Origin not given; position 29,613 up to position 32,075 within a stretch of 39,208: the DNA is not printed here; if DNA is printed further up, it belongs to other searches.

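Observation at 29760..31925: About 720-aa alpha-helical module with a glycine-zipper hydrophobic segment embedded in an otherwise all-beta surface protein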

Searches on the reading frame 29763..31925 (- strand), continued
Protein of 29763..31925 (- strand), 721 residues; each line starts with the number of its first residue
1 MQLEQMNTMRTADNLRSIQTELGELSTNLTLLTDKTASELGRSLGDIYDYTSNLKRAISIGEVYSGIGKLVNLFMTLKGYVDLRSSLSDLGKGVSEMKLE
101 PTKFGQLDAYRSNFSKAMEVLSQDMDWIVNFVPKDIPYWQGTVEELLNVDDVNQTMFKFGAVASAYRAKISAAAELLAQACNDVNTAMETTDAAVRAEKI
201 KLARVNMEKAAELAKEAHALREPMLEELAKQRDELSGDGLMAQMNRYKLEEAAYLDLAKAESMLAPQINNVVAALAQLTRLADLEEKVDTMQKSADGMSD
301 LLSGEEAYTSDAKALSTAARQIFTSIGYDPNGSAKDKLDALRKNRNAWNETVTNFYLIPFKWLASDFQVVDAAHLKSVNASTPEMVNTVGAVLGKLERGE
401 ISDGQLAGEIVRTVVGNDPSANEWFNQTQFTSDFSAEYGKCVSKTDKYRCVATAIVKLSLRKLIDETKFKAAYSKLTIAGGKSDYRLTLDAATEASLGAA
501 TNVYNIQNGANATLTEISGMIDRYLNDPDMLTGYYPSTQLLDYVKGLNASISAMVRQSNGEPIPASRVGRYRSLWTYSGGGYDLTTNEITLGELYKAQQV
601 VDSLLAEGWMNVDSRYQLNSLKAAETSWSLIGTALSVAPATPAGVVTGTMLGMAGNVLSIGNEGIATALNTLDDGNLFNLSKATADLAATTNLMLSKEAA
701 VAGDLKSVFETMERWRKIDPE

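Call 48: fold_search(model_id=the predicted structure, library=pdb)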
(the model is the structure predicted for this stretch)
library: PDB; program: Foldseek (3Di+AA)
matches with E <= 10: 235; with E <= 0.001: 0
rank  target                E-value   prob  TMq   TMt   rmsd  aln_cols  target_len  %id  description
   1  8glv_DA               2.5e-02  0.47  0.10  0.03  40.5       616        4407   12  96-nm repeat unit of doublet microtubules from Chlamydomonas reinhardtii flagella (released 2023-05-31)
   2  9qe0_A                5.3e-02  0.13  0.09  0.06  77.2       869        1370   10  Neobacillus vireti Wadjet-II JetABC dimer (released 2025-06-25)
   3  7nyw_B                6.0e-02  0.28  0.10  0.09  39.9       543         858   12  Cryo-EM structure of the MukBEF-MatP-DNA head module (released 2021-07-07)
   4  9qe0_B                6.6e-02  0.21  0.13  0.08  72.4       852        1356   12  Neobacillus vireti Wadjet-II JetABC dimer (released 2025-06-25)
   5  7ux1_A                1.4e-01  0.15  0.10  0.10  36.5       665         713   11  EcMscK in an Open Conformation (released 2022-11-23)
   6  6bfi_B                1.7e-01  0.13  0.11  0.10  35.8       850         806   10  Vinculin homolog in a sponge (phylum Porifera) reveals vertebrate-like cell adhesions involved in early multicellular  (released 2018-06-13)
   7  7uw5_A                1.9e-01  0.12  0.09  0.09  37.3       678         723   11  EcMscK G924S mutant in a closed conformation (released 2022-11-23)
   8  8y6h_A                2.7e-01  0.07  0.08  0.10  40.4       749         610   11  P-glycoprotein in complex with UIC2 Fab and triple elacridar molecules in LMNG detergent (released 2024-04-17)
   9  7qcd_B                2.8e-01  0.06  0.07  0.05  89.7       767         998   10  CryoEM structure of the Smc5/6-holocomplex (composite structure) (released 2022-09-21)
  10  6zbj_A                3.7e-01  0.09  0.10  0.11  39.0       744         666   12  Plasmodium falciparum merozoite surface protein 1 dimer, conformation 1 (released 2021-05-19)
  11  6yvu_A                5.0e-01  0.03  0.07  0.05  68.2       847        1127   11  Condensin complex from S.cerevisiae ATP-free apo non-engaged state (released 2020-07-15)
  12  8sa1                  5.2e-01  0.05  0.08  0.06  43.9       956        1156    9  CryoEM structure of P-Glycoprotein in inward facing 2 state under continuous turnover conditions with verapamil (released 2025-04-23)
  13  9gm6_B                5.7e-01  0.07  0.11  0.08  54.5       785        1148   12  MukBEF in a nucleotide-bound state with open neck gate (heads core) (released 2025-03-26)
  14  8ptk_e                6.2e-01  0.07  0.09  0.03  49.1       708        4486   10  Composite structure of Dynein-Dynactin-JIP3-LIS1 (released 2024-03-27)
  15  7n6g_3W               7.0e-01  0.09  0.09  0.13  55.9       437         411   16  C1 of central pair (released 2022-05-18)
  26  6h2f_J                1.2e+00  0.18  0.10  0.20  48.7       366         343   12  Structure of the pre-pore AhlB of the tripartite alpha-pore forming toxin, AHL, from Aeromonas hydrophila. (released 2019-07-10)
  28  6h2f_F                1.3e+00  0.14  0.10  0.20  48.0       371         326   13  Structure of the pre-pore AhlB of the tripartite alpha-pore forming toxin, AHL, from Aeromonas hydrophila. (released 2019-07-10)
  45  6grj_D                1.8e+00  0.12  0.10  0.21  48.7       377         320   12  Structure of the AhlB pore of the tripartite alpha-pore forming toxin, AHL, from Aeromonas hydrophila. (released 2019-07-03)
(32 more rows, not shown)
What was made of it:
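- On ClyA/Hbl/Nhe/AhlB/YaxAB alpha-pore-forming toxins: AhlB (6h2f, 6grj) has E 1.2-1.8 and TM 0.10/0.20 (call 48).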

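Call 56: fold_search(model_id=the predicted structure, library=viral)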
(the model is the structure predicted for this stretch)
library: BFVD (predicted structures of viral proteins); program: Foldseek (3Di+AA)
matches with E <= 10: 370; with E <= 0.001: 0
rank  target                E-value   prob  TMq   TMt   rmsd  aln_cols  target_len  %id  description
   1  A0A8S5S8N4            1.5e-02  0.18  0.08  0.09  35.4       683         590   13  Minor tail protein (Fragment) [Siphoviridae sp. ctHNe8]
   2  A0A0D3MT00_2          2.4e-02  0.66  0.13  0.09  31.3       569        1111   13  Tail tape measure protein [Lactococcus phage WRP3]
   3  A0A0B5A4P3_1          2.9e-02  0.47  0.15  0.13  33.2       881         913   12  (no name in the UniProt tables at hand)
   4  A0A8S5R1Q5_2          3.2e-02  0.23  0.10  0.07  46.6       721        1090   12  Tail tape measure [Siphoviridae sp. ctj7g1]
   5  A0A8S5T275            3.3e-02  0.60  0.13  0.16  28.2       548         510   12  Tail tape measure (Fragment) [Siphoviridae sp. ctnR15]
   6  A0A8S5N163            4.6e-02  0.44  0.16  0.13  44.2       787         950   13  Minor tail protein [Siphoviridae sp. ctpbb7]
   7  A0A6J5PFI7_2          5.8e-02  0.16  0.10  0.07  55.7       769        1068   12  Large polyvalent protein associated domain-containing protein [uncultured Caudovirales phage]
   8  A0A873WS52            8.1e-02  0.11  0.08  0.05  37.9       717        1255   13  Phage tail lysozyme domain-containing protein [Synechococcus phage S-H38]
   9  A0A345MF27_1          8.5e-02  0.20  0.11  0.10  40.5       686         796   14  Tape measure protein [Mycobacterium phage Ryadel]
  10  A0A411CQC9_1          8.5e-02  0.18  0.11  0.10  50.5       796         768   12  Tape measure protein [Arthrobacter phage Sonali]
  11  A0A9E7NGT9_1          8.5e-02  0.18  0.11  0.08  44.7       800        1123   12  (no name in the UniProt tables at hand)
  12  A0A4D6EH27            8.9e-02  0.15  0.11  0.09  57.9       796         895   11  Uncharacterized protein [Pandoravirus celtis]
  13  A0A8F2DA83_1          1.0e-01  0.14  0.09  0.09  45.9       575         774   16  Tape measure protein [Gordonia phage VanLee]
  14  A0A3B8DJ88            1.1e-01  0.21  0.13  0.09  37.6       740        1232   13  Tape measure protein [Proteus phage Stubb]
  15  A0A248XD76            1.2e-01  0.11  0.10  0.06  45.9       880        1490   11  Putative tail tape measure protein [Klebsiella phage YMC16/01/N133_KPN_BP]
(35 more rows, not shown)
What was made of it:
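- On Phage tape-measure protein: BFVD hits have E>=0.015 (call 56).
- Top Foldseek hits are generic long-helix proteins (calls 48, 56).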

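Call 60: list_cluster_members(proteins=[P0015, P0005, P0014, P0011, P0001, P0006])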
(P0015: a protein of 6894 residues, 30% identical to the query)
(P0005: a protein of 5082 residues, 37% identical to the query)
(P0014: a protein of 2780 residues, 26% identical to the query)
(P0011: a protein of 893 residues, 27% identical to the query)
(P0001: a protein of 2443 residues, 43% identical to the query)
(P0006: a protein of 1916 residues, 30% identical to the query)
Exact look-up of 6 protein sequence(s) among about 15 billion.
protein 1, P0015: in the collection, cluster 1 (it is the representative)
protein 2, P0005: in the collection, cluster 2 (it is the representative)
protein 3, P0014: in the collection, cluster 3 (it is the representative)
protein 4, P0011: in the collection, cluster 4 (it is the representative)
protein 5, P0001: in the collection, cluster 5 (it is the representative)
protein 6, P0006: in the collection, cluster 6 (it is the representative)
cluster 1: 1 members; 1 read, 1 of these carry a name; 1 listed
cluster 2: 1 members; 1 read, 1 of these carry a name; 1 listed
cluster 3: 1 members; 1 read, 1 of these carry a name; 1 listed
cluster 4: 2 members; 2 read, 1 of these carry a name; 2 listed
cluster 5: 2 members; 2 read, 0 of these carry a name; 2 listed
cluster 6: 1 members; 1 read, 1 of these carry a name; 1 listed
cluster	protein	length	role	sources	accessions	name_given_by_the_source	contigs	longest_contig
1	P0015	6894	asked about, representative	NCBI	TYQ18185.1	UNVERIFIED_CONTAM: PKD domain-containing protein [Acetivibrio alkalicellulosi]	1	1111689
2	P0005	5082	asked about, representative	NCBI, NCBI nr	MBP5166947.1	MAG: PKD domain-containing protein [Oscillospiraceae bacterium] | PKD domain-containing protein [Oscillospiraceae bacterium]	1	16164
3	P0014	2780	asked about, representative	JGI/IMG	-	hypothetical protein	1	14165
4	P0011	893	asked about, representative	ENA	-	-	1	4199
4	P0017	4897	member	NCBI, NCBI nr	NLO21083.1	MAG: PKD domain-containing protein, partial [Syntrophomonadaceae bacterium] | PKD domain-containing protein [Syntrophomonadaceae bacterium]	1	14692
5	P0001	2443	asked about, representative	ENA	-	-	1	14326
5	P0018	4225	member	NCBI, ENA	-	-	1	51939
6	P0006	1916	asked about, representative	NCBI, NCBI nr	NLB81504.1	MAG: hypothetical protein GX800_07840, partial [Clostridiaceae bacterium] | hypothetical protein [Clostridiaceae bacterium]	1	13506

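Call 61: find_encoding_contigs(protein=P0015, flank=10000, max_places=3)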
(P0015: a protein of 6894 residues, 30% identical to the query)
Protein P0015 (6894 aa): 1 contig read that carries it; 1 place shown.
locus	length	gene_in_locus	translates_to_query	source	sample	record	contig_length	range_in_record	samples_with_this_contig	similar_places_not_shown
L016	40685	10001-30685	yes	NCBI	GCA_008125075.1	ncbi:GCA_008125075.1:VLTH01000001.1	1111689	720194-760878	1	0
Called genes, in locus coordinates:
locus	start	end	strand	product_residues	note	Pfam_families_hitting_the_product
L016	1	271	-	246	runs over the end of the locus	-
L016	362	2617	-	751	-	PF07690:MFS_1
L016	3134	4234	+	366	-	PF00180:Iso_dh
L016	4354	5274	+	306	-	PF13292:DXP_synthase_N (faint), PF00456:Transketolase_N, PF00676:E1_dh (weak)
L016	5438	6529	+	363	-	PF01008:IF-2B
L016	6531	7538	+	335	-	PF02779:Transket_pyr, PF02780:Transketolase_C, PF17147:PFOR_II (weak)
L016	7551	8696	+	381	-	PF00016:RuBisCO_large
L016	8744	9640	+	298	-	PF00165:HTH_AraC (weak), PF12833:HTH_18, PF00165:HTH_AraC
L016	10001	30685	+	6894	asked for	PF00041:fn3, PF00801:PKD, PF07705:CARDB, PF18911:PKD_4, PF07705:CARDB, PF00801:PKD, PF18911:PKD_4, PF07705:CARDB, +6 more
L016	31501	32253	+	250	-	PF12838:Fer4_7 (faint), PF00037:Fer4 (faint), PF13237:Fer4_10 (faint), PF13187:Fer4_9 (weak)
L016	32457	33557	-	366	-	PF00990:GGDEF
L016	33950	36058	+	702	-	PF00759:Glyco_hydro_9, PF00942:CBM_3, PF00404:Dockerin_1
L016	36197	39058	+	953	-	PF00759:Glyco_hydro_9, PF00942:CBM_3, PF00404:Dockerin_1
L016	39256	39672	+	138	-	PF11578:DUF3237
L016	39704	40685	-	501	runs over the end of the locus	PF13231:PMT_2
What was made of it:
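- The gene is monocistronic in A. alkalicellulosi (call 61).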
